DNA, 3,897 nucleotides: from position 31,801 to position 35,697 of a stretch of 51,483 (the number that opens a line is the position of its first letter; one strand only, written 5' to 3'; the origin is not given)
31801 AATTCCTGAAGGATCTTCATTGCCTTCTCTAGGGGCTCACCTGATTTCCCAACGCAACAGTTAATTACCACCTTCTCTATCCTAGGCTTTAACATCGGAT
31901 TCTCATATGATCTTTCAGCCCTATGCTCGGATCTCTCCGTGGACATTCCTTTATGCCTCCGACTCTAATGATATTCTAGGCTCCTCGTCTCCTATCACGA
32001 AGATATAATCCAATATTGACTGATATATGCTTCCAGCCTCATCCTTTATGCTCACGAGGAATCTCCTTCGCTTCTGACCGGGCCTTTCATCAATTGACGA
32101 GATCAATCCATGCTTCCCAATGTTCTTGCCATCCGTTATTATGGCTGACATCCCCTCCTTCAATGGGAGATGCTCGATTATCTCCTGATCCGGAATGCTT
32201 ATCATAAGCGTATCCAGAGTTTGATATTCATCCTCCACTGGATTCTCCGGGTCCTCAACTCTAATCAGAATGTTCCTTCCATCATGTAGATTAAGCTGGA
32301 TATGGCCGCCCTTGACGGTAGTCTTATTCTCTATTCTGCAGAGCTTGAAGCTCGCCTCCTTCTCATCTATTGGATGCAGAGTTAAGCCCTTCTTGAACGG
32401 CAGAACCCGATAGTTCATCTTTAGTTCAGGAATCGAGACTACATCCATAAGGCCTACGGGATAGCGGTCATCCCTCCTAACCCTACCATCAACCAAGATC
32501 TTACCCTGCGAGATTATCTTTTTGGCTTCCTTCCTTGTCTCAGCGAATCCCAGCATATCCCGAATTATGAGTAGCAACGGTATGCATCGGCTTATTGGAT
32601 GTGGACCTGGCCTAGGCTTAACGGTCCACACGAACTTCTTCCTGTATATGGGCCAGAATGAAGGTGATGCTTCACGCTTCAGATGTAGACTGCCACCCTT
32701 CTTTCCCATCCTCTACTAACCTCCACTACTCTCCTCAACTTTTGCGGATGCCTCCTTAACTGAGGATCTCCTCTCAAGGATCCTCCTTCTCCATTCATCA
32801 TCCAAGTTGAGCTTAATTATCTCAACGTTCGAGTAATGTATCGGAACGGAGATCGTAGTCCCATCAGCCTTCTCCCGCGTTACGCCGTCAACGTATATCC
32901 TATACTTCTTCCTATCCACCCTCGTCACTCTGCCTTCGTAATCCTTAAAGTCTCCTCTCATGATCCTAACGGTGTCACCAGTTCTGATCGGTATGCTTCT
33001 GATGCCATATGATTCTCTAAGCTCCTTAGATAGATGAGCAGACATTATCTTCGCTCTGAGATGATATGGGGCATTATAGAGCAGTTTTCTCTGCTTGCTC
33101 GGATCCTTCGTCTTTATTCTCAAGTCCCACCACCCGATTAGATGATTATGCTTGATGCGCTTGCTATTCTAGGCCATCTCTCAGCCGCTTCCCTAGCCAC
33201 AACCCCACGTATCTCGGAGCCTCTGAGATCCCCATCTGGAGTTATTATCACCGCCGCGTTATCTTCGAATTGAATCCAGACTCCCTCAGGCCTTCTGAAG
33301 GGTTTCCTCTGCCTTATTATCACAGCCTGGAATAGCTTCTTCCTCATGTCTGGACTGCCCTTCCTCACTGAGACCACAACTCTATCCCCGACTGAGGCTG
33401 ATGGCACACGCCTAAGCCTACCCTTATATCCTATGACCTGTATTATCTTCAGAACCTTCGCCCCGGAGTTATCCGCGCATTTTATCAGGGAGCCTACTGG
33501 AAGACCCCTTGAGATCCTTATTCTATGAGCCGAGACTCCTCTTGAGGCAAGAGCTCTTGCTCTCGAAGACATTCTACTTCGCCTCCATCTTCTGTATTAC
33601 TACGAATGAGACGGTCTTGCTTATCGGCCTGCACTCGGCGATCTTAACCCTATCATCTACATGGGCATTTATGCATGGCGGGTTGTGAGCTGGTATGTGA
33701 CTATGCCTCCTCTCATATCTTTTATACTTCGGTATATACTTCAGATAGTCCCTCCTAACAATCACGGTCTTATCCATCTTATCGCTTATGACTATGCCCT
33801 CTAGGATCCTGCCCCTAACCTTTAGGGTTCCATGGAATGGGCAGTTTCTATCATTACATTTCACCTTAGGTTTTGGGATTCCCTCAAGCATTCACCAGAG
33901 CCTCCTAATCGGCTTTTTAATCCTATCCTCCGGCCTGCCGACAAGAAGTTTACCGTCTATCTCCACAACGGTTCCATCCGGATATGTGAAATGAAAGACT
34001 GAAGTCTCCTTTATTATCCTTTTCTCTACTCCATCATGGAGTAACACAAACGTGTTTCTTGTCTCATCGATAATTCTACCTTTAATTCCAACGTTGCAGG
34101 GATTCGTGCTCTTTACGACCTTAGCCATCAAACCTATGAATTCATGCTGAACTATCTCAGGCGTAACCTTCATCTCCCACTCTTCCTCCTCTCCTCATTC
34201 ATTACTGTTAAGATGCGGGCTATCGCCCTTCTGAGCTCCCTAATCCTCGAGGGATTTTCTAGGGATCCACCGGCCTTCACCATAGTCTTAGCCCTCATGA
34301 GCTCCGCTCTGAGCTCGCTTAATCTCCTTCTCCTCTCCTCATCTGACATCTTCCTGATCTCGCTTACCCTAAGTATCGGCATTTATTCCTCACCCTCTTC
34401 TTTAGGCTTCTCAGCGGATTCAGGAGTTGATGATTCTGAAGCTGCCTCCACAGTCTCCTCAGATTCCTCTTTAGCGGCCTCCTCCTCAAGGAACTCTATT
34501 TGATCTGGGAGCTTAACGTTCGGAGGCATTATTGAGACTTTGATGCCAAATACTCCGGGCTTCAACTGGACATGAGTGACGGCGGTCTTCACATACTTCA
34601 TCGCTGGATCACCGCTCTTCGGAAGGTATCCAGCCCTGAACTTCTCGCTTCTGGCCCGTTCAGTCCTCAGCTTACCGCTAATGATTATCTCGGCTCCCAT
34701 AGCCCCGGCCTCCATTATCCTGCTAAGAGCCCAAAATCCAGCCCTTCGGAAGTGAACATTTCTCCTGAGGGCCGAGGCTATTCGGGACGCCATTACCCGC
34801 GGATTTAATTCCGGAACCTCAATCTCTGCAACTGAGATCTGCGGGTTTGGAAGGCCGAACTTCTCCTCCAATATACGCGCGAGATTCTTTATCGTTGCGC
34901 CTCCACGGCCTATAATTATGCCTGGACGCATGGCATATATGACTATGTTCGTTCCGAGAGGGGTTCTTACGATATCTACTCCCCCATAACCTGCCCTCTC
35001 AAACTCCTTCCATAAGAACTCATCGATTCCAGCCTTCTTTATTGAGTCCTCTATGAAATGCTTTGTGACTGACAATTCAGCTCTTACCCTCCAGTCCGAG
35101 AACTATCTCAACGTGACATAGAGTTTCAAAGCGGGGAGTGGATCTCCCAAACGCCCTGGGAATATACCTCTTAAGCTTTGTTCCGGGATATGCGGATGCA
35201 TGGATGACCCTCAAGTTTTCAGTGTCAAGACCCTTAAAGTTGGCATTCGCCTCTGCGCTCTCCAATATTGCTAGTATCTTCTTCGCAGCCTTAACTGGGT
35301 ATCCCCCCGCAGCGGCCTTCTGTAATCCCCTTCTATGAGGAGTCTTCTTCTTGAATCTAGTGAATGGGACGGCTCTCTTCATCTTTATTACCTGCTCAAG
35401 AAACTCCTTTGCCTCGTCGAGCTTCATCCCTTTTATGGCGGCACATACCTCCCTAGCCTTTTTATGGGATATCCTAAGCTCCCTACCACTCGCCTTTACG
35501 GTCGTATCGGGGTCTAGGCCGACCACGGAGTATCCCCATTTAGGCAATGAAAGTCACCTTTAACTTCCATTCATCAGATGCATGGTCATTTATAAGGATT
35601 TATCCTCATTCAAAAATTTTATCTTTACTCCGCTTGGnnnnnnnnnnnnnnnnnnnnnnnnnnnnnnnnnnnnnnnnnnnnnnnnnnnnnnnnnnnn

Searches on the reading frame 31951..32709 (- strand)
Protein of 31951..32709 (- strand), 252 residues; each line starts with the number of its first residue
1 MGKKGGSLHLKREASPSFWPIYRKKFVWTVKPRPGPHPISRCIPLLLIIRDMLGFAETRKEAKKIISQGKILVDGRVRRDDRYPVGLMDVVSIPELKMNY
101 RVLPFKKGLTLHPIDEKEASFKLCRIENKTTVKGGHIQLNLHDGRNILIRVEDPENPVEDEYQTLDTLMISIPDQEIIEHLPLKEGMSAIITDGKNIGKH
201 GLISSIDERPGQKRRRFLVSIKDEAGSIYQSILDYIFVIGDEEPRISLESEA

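Call 30: search_protein_families(library=pfam, proteins=[window:31951-32709:-], max_evalue=0.001)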
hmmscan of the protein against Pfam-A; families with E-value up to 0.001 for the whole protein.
window:31951-32709:- (252 aa): 3 families
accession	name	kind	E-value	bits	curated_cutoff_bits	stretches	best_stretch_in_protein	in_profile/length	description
PF00900.26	Ribosomal_S4e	-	1.5e-28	98.7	25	1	98-177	3-75/75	Ribosomal family S4e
PF08071.17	RS4NT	-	4.1e-13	49.5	27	1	4-39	1-36/37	RS4NT (NUC023) domain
PF01479.30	S4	-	1.6e-11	44.2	22.8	1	53-91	10-48/48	S4 domain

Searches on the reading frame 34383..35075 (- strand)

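Call 30: search_protein_families(library=pfam, proteins=[window:34383-35075:-], max_evalue=0.001)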
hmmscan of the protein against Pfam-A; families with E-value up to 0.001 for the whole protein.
window:34383-35075:- (230 aa): 2 families
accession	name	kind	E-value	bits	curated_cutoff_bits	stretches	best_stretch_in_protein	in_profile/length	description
PF00189.25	Ribosomal_S3_C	-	3.1e-27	95.4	34.1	1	99-182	1-83/83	Ribosomal protein S3, C-terminal domain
PF07650.23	KH_2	-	9.8e-17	61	22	1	17-88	2-76/78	KH domain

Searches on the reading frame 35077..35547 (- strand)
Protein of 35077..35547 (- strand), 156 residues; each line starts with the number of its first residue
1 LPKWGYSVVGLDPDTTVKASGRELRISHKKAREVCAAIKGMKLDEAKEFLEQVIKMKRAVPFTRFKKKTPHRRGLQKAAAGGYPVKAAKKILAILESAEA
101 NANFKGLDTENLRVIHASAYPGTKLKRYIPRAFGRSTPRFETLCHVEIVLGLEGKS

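Call 68: search_protein_families(library=pfam, proteins=[window:35077-35547:-], max_evalue=0.01)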
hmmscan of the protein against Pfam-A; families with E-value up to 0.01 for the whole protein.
window:35077-35547:- (156 aa): 1 family
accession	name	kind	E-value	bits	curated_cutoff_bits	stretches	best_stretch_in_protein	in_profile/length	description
PF00237.24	Ribosomal_L22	-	7.1e-29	100.5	28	1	19-150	1-103/104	Ribosomal protein L22p/L17e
